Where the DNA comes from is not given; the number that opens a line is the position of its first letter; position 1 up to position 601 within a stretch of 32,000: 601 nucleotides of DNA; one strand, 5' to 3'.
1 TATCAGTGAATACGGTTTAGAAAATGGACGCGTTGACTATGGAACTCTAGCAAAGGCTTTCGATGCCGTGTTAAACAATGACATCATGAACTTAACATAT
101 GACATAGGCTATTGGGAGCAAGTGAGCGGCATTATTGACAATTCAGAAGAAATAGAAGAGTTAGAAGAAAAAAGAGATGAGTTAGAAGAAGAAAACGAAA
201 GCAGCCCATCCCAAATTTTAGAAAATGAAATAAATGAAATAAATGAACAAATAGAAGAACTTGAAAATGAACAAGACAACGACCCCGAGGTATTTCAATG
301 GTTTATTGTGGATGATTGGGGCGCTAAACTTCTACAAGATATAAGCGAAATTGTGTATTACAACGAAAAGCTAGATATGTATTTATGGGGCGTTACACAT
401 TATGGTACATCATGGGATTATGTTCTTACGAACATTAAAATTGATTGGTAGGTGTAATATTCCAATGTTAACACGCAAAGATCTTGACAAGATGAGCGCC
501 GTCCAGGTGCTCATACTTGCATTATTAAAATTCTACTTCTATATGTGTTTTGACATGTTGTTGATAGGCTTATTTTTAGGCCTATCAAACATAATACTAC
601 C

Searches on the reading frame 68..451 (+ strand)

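Call 6: search_protein_families(library=phrogs, proteins=[window:68-451:+], max_evalue=0.01)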
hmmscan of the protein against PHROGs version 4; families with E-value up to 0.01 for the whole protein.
window:68-451:+ (127 aa): 7 families
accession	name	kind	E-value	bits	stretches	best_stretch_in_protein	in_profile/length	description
phrog_26364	-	unknown function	3.8e-05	24.8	1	5-115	63-171/196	-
phrog_95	-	integration and excision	0.00077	19.1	1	26-73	460-509/651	integrase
phrog_4780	-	unknown function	0.002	18.8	1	22-72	146-198/275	-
phrog_10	-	head and packaging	0.0037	17.3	1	27-74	263-326/752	major head protein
phrog_77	-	DNA, RNA and nucleotide metabolism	0.0037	16.8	1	3-69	721-779/967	SbcC-like subunit of palindrome specific endonuclease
phrog_3550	-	unknown function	0.0049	18.2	0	27-71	9-57/79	-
phrog_1173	-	unknown function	0.0075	17.5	1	24-75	6-59/86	-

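Call 47: search_protein_families(library=pfam, proteins=[window:68-451:+], max_evalue=0.001)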
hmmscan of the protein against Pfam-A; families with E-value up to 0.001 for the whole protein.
window:68-451:+ (127 aa): 0 families
